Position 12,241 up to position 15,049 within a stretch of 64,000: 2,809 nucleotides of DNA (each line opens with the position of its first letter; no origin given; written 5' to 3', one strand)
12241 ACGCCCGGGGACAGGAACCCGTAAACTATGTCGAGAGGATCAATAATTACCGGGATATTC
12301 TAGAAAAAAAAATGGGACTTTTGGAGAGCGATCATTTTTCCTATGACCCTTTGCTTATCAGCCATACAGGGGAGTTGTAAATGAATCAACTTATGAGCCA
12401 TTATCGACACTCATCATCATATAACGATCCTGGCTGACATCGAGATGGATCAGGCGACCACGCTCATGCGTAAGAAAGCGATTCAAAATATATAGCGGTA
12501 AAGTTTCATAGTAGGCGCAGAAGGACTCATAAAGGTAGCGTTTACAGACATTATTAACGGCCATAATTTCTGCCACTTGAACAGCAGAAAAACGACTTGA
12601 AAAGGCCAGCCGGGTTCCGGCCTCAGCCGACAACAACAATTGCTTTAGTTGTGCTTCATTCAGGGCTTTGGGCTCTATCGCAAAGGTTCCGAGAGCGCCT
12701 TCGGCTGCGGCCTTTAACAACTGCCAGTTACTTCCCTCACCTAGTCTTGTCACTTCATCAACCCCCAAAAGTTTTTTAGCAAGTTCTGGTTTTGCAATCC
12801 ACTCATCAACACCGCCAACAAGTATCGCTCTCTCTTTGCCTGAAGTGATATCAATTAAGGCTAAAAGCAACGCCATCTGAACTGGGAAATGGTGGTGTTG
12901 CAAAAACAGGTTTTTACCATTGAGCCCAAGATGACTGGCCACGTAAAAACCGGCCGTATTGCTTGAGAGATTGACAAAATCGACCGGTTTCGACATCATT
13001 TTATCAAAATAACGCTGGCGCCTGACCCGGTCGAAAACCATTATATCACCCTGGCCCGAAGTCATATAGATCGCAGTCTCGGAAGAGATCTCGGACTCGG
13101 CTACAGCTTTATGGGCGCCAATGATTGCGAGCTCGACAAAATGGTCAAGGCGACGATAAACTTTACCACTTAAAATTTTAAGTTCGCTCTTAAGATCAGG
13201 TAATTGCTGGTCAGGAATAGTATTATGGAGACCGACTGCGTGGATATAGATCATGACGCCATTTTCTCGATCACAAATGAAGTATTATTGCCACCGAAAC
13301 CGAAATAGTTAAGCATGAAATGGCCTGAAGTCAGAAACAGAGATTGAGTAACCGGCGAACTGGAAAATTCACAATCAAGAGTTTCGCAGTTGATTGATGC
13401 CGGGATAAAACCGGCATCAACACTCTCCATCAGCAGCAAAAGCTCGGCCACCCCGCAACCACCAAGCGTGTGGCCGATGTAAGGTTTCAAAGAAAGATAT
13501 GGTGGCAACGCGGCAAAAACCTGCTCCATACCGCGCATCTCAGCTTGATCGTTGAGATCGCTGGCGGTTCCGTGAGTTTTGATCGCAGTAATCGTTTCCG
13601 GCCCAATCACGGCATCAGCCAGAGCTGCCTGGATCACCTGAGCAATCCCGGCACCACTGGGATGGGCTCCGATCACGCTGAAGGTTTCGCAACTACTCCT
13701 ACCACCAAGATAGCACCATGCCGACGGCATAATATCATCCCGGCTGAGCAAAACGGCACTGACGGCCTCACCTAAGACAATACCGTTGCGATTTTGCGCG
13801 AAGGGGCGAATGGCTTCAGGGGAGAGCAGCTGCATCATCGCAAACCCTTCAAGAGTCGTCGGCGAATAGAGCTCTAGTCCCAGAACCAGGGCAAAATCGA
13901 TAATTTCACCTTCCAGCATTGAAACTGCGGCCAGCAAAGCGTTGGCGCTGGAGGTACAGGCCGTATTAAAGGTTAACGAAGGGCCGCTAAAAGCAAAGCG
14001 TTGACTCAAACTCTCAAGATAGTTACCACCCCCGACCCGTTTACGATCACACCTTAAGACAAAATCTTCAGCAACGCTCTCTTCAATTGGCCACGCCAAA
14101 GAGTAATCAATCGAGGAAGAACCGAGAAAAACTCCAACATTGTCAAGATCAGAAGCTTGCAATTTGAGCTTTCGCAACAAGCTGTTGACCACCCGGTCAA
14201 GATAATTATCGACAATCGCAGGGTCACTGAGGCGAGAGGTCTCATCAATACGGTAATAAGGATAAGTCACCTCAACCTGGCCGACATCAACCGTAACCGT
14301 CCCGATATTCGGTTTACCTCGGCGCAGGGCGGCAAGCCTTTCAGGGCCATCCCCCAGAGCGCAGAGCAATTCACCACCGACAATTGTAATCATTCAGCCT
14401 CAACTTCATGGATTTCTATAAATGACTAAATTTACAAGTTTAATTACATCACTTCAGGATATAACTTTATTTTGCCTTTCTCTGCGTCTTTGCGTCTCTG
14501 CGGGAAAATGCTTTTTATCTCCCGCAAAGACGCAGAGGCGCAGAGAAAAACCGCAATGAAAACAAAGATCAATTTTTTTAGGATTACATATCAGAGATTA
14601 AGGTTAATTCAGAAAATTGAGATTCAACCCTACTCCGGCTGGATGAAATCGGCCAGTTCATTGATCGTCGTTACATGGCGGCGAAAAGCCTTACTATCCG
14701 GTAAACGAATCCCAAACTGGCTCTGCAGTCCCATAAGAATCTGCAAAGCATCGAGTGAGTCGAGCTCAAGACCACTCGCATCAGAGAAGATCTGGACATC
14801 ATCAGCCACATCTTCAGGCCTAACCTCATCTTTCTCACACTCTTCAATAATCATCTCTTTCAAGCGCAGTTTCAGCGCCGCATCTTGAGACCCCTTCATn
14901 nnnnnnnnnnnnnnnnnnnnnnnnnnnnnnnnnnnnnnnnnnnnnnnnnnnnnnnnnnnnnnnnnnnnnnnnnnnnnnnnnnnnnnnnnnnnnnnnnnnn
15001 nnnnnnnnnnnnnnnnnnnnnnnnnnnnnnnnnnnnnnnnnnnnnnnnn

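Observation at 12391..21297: Compact DarA/DarB-type (dialkylresorcinol-like) lipid biosynthetic cluster with its own KS/CLF pair, ACP, ABC exporter, BtrH-like protein and ICMT-like methyltransferase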

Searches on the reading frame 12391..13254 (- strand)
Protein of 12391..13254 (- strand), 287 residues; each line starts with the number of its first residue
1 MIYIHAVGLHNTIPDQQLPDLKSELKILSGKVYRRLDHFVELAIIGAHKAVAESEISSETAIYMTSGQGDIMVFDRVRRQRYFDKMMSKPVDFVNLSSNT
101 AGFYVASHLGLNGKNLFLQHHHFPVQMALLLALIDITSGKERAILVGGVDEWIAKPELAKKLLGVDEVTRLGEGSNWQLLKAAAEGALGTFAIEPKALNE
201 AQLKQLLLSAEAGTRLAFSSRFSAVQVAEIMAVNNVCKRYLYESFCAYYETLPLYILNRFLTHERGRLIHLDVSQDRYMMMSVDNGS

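Call 3: search_protein_families(library=pfam, proteins=[window:12391-13254:-], max_evalue=0.01)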
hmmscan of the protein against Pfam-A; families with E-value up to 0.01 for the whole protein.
window:12391-13254:- (287 aa): 0 families

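Call 4: search_protein_families(library=ncbifam, proteins=[window:12391-13254:-], max_evalue=0.01)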
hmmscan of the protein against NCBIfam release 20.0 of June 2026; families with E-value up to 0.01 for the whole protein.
window:12391-13254:- (287 aa): 1 family
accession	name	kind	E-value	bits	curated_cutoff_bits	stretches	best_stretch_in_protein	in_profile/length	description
TIGR03150.1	fabF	equivalog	0.00018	20.3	493.75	1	26-155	58-194/407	beta-ketoacyl-ACP synthase II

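Call 29: search_solved_structures(query=window:12391-13254:-, show_alignments=2, max_evalue=1)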
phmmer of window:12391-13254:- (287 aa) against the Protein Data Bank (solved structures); distinct sequences matched with E-value up to 1: 0.

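Call 31: find_homologous_proteins(query=window:12391-13254:-)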
Query window:12391-13254:- (287 aa): 146 proteins with E <= 0.001 among 2086 candidates; the best 120 are listed.
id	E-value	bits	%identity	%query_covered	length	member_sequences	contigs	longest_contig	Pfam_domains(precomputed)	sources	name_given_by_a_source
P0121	2.6e-185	632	100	100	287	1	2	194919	-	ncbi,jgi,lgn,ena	-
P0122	2.3e-141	488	77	99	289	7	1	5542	-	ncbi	-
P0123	2.5e-141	488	75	99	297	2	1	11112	-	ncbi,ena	-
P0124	5.4e-137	473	74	99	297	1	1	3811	-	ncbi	-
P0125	1.0e-136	472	74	99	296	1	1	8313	-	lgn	-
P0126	2.8e-133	461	73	99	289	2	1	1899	-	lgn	-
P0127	4.1e-133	461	72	99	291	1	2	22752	-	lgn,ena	-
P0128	6.5e-133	460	73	99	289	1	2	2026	-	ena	-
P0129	2.8e-132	458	71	99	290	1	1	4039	-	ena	-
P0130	2.8e-128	445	70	100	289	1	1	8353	-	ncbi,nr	ncbi:MAG: hypothetical protein J7M09_04510 [Deltaproteobacteria bacterium]|nr:hypothetical protein [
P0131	4.4e-122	424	66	99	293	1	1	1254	-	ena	-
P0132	9.0e-122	423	66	99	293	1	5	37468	-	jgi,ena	jgi:hypothetical protein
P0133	5.4e-120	418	65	100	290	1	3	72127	-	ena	-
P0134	4.6e-119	415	64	99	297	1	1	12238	-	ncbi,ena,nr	ncbi:MAG: hypothetical protein R3302_07280 [Sulfurimonadaceae bacterium]|nr:hypothetical protein [Su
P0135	6.6e-118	411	65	100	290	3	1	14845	-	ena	-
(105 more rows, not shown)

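Call 38: predict_structure(alignment_id=A1)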
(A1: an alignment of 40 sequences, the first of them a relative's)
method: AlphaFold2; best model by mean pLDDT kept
length: 287 residues; sequences in the alignment: 40
mean_pLDDT: 90.4   pTM: 0.89
mean pLDDT of the five models: 90.4, 90.4, 90.2, 90.1, 86.5
residues with pLDDT >= 90: 183; 70-90: 97; 50-70: 7; < 50: 0
segments of 3 or more residues with pLDDT < 50: none
pLDDT, mean of each block of 10 residues (from residue 1): 95 81 86 83 94 89 87 82 84 69 92 87 90 96 96 85 85 96 96 94 96 96 94 97 92 97 97 94 93
secondary structure, 60 per line:
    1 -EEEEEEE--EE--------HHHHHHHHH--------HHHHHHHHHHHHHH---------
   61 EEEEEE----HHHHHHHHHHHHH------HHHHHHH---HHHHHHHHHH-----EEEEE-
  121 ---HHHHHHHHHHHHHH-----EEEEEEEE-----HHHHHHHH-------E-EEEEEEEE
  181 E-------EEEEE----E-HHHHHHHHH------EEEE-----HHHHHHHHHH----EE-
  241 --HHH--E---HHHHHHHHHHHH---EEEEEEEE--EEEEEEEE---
elements in order: E2-8 H21-29 H38-51 E61-66 H71-83 H90-96 H100-109 E115-119 H124-137 E143-150 H156-163 E173-181 E189-193 H200-208 E215-218 H224-233 H252-263 E267-274 E277-284

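Call 42: fold_search(model_id=the predicted structure, library=pdb)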
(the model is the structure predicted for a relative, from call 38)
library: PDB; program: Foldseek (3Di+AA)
matches with E <= 10: 1171; with E <= 0.001: 771
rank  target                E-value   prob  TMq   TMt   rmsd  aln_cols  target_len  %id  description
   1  6kxe_B                4.0e-12  1.00  0.73  0.61   5.7       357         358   14  The ishigamide ketosynthase/chain length factor (released 2020-05-06)
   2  6kxd_B                4.0e-12  1.00  0.72  0.59   5.8       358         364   14  The ishigamide ketosynthase/chain length factor (released 2020-05-06)
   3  6kxf_B                9.3e-12  1.00  0.73  0.60   5.0       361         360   15  The ishigamide ketosynthase/chain length factor (released 2020-05-06)
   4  5by7_A                1.0e-10  1.00  0.62  0.53  10.3       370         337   14  AbyA1 - tetronic acid condensing enzyme (released 2016-06-29)
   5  5by7_B                1.2e-10  1.00  0.63  0.57   9.5       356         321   15  AbyA1 - tetronic acid condensing enzyme (released 2016-06-29)
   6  5e6k_B                4.9e-10  1.00  0.66  0.38   5.7       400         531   12  Ketosynthase from module 6 of the bacillaene synthase from Bacillus subtilis 168 (C167S mutant, crystal form 2) (released 2015-11-18)
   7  3oyt_B                6.6e-10  1.00  0.69  0.52   7.2       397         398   12  1.84 Angstrom resolution crystal structure of 3-oxoacyl-(acyl carrier protein) synthase I (fabB) from Yersinia pestis  (released 2011-01-12)
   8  4dfe_D                6.6e-10  1.00  0.57  0.52  10.3       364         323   13  Crystal structure of 3-oxoacyl-[acyl-carrier-protein] synthase III from Burkholderia xenovorans (released 2012-02-08)
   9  5by7_C                7.9e-10  1.00  0.58  0.55   8.8       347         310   14  AbyA1 - tetronic acid condensing enzyme (released 2016-06-29)
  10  4dfe_A                1.1e-09  1.00  0.57  0.52  10.1       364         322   14  Crystal structure of 3-oxoacyl-[acyl-carrier-protein] synthase III from Burkholderia xenovorans (released 2012-02-08)
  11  1tqy_A                1.1e-09  1.00  0.69  0.50   7.7       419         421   12  The Actinorhodin Ketosynthase/Chain Length Factor (released 2004-07-27)
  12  4jv3                  1.4e-09  1.00  0.72  0.53   6.5       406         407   12  Crystal structure of beta-ketoacyl synthase from Brucella melitensis in complex with platencin (released 2013-05-22)
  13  3fk5                  2.2e-09  1.00  0.59  0.51  10.7       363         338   12  Crystal structure of 3-oxoacyl-(acyl carrier protein) synthase III, FabH (Xoo4209) from Xanthomonas oryzae pv. oryzae KA (released 2009-12-22)
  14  5my2_B                2.4e-09  1.00  0.69  0.27   5.8       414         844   12  KS-MAT DI-DOMAIN OF MOUSE FAS (released 2018-02-21)
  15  4dfe_B                2.4e-09  1.00  0.57  0.52  10.0       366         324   14  Crystal structure of 3-oxoacyl-[acyl-carrier-protein] synthase III from Burkholderia xenovorans (released 2012-02-08)
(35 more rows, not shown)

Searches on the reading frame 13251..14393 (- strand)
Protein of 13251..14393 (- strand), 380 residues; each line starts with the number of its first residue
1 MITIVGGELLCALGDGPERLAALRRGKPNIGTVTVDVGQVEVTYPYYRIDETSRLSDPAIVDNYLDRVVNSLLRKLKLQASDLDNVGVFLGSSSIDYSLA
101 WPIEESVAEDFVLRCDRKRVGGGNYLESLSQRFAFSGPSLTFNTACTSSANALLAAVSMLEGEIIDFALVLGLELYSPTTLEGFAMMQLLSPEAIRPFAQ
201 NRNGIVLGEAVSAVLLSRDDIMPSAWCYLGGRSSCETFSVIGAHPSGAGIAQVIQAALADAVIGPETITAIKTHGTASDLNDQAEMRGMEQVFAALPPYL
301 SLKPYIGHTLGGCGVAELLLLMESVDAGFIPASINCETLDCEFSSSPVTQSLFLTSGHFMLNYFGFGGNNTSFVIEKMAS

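Call 3: search_protein_families(library=pfam, proteins=[window:13251-14393:-], max_evalue=0.01)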
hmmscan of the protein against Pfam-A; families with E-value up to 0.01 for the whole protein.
window:13251-14393:- (380 aa): 2 families
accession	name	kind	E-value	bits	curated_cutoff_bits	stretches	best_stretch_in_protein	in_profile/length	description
PF02801.28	Ketoacyl-synt_C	-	2.9e-20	72.9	20.8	1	238-337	15-119/119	Beta-ketoacyl synthase, C-terminal domain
PF00109.32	ketoacyl-synt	-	3.5e-20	73.1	20.8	1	65-219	93-249/252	Beta-ketoacyl synthase, N-terminal domain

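Call 4: search_protein_families(library=ncbifam, proteins=[window:13251-14393:-], max_evalue=0.01)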
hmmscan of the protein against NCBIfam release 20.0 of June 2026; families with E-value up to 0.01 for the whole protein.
window:13251-14393:- (380 aa): 20 families
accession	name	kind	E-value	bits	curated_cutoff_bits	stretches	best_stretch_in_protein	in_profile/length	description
NF006618.0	PRK09185.1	subfamily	4e-59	200.6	407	1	84-377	96-392/394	beta-ketoacyl-ACP synthase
TIGR03150.1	fabF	equivalog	5e-36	124.3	493.75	1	129-375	144-406/407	beta-ketoacyl-ACP synthase II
NF005589.0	PRK07314.1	subfamily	2e-35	122.4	387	1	129-378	147-412/413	beta-ketoacyl-ACP synthase II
NF058662.1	cispenta_AmcF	equivalog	6e-33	114.3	325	1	127-376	110-368/369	cispentacin biosynthesis acyltransferase subunit AmcF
NF004970.0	PRK06333.1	subfamily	3.8e-31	108.4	525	1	129-378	156-422/424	beta-ketoacyl-ACP synthase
NF005076.0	PRK06501.1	equivalog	3e-28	98.9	629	1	126-377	155-422/425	beta-ketoacyl-ACP synthase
NF006274.0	PRK08439.1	equivalog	4.6e-27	94.8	621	1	130-377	146-405/406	beta-ketoacyl-ACP synthase II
NF005490.0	PRK07103.1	equivalog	4.2e-26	91.9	445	1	128-378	151-413/414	polyketide beta-ketoacyl:acyl carrier protein synthase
NF006587.0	PRK09116.1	equivalog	1.7e-25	89.6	470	1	133-378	151-407/408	beta-ketoacyl-ACP synthase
NF004618.0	PRK05952.1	equivalog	2.9e-25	89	455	1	58-377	54-382/384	beta-ketoacyl-ACP synthase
NF005916.1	PRK07910.1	equivalog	5e-23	81.7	560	1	141-375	166-415/418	KasA/KasB family beta-ketoacyl-ACP synthase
NF045894.1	PKS_plus_SDR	equivalog_domain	1.2e-22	79.4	1740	2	85-218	116-247/1515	type I polyketide synthase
NF040607.1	mycolic_Pks13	equivalog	5e-21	73.9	2100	1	76-375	203-523/1680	polyketide synthase Pks13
NF005935.0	PRK07967.1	equivalog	6.9e-19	68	630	1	132-378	148-404/406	beta-ketoacyl-ACP synthase I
NF053555.1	prodigi_MBC_PigJ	equivalog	8e-18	64.1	900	1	129-334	496-705/759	prodigiosin MBC biosynthesis protein PigJ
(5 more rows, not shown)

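Call 28: search_solved_structures(query=window:13251-14393:-, show_alignments=2, max_evalue=1e-10)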
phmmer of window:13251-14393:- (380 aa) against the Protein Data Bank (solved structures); distinct sequences matched with E-value up to 1e-10: 121 (the best 60 are shown).
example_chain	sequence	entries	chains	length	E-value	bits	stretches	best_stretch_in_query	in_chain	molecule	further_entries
6qsp_A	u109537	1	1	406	7.9e-36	127.3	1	128-375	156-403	Beta-ketoacyl synthase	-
7f28_B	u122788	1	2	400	1.1e-31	113.8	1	127-375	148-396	Putative 3-oxoacyl-[ACP] synthase FabV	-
9s5h_B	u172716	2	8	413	1.3e-30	110.2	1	127-378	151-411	3-oxoacyl-(Acyl-carrier-protein) synthase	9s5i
1j3n_A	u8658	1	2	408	2.3e-30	109.4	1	129-374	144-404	3-oxoacyl-(acyl-carrier protein) synthase II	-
2rjt_A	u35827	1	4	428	2e-26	96.4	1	129-376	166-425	Beta-ketoacyl-ACP synthase II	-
1ox0_A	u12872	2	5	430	3.8e-26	95.5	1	129-374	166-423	Beta ketoacyl-acyl carrier protein synthase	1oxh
4jga_A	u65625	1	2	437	8e-26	94.4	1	129-377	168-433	3-oxoacyl-[acyl-carrier-protein] synthase 2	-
2alm_A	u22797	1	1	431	6.6e-25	91.4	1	129-374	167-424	3-oxoacyl-(acyl-carrier-protein) synthase II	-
8z5c_A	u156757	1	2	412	4.7e-24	88.6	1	130-376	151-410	3-oxoacyl-[acyl-carrier-protein] synthase 2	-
8z5d_A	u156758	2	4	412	3.6e-23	85.7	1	130-376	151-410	3-oxoacyl-[acyl-carrier-protein] synthase 2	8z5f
8z5e_A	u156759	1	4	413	3.6e-23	85.7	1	130-376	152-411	3-oxoacyl-[acyl-carrier-protein] synthase 2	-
7zma_A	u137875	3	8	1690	4.1e-22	82.2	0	128-347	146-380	Putative polyketide synthase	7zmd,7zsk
1e5m_A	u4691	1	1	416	8.2e-22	81.2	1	133-377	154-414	BETA KETOACYL ACYL CARRIER PROTEIN SYNTHASE II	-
3o04_A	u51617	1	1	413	6e-21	78.4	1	129-377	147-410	beta-keto-acyl carrier protein synthase II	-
4ls5_A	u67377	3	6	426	6.7e-21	78.2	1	140-378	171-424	3-oxoacyl-[acyl-carrier-protein] synthase 2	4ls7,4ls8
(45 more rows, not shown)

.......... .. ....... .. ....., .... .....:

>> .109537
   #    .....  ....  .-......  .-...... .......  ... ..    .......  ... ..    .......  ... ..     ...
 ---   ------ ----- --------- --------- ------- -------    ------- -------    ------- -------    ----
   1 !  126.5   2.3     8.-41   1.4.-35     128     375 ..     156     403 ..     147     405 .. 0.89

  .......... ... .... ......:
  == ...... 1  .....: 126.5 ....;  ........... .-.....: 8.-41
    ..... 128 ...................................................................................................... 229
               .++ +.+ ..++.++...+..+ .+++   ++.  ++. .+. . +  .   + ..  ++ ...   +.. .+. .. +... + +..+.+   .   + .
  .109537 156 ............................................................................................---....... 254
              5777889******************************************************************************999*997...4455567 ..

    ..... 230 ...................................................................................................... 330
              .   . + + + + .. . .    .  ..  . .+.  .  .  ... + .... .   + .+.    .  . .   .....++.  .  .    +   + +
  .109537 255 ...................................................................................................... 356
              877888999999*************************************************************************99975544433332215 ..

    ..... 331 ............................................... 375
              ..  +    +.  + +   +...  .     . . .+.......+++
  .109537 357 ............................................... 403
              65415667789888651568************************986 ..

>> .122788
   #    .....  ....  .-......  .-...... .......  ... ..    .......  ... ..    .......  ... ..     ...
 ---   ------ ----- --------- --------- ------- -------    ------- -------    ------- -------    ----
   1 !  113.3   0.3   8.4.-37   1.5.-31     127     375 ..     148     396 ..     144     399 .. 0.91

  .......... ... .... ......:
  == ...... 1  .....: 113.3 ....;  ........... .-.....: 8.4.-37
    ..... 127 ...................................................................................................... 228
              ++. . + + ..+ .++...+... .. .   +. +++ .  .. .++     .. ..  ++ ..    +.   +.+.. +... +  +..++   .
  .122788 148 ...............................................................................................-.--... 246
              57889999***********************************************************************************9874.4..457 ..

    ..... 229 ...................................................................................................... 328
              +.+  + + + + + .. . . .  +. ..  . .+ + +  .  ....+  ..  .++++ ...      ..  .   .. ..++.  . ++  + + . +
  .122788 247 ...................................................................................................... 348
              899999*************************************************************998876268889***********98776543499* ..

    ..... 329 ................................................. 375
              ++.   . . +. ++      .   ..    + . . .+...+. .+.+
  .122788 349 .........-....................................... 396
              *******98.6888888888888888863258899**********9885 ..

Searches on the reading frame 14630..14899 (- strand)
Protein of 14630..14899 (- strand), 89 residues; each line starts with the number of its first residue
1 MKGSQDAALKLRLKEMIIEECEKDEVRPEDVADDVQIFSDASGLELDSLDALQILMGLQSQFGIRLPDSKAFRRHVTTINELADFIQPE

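Call 3: search_protein_families(library=pfam, proteins=[window:14630-14899:-], max_evalue=0.01)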
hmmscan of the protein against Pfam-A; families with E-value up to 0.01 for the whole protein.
window:14630-14899:- (89 aa): 1 family
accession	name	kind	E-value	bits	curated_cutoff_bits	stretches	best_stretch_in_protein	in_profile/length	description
PF00550.31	PP-binding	-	7.1e-08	33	20.8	1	25-86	12-67/67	Phosphopantetheine attachment site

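Call 4: search_protein_families(library=ncbifam, proteins=[window:14630-14899:-], max_evalue=0.01)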
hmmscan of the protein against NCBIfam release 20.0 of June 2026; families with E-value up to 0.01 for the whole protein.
window:14630-14899:- (89 aa): 16 families
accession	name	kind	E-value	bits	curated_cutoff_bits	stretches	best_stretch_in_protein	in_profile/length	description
TIGR00517.1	acyl_carrier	equivalog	1.6e-09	37.5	70.45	1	14-87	9-74/77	acyl carrier protein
NF006617.0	PRK09184.1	subfamily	2e-09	37.3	70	1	5-87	10-91/96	phosphopantetheine-binding protein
NF002148.0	PRK00982.1-2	subfamily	6.2e-08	32.4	71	1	10-87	6-75/79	acyl carrier protein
NF002149.0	PRK00982.1-3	equivalog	2.9e-07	30.3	106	1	11-87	6-74/78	acyl carrier protein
NF002151.0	PRK00982.1-5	equivalog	7.1e-07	29.3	92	1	12-87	7-74/78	acyl carrier protein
NF002150.0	PRK00982.1-4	subfamily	8.1e-07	29.2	66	1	13-87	10-76/80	acyl carrier protein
NF003757.0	PRK05350.1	equivalog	6.1e-06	26.3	65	1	22-86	17-76/83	acyl carrier protein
NF003464.0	PRK05087.1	equivalog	6.4e-06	26.1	68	1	15-83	9-71/78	D-alanine--poly(phosphoribitol) ligase subunit DltC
NF005480.0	PRK07081.1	equivalog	1.1e-05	25.2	72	1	17-86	8-73/83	acyl carrier protein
TIGR01688.1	dltC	equivalog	0.00011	22.2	52.35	1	17-82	8-67/73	D-alanine--poly(phosphoribitol) ligase subunit 2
NF002147.0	PRK00982.1-1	equivalog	0.00011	22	84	1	24-87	20-78/83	acyl carrier protein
TIGR04069.1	ocin_ACP_rel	hypoth_equivalog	0.00033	21.1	70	1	43-86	34-77/77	peptide maturation system acyl carrier-related protein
NF005798.0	PRK07639.1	equivalog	0.00053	20.4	100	1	43-87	35-79/91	petrobactin biosynthesis protein AsbD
NF052616.1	ACP_for_OlsHI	equivalog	0.001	19.3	130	1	12-87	7-78/83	ornithine lipid biosynthesis acyl carrier protein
NF005079.0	PRK06508.1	equivalog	0.0014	19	83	1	28-70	20-59/93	acyl carrier protein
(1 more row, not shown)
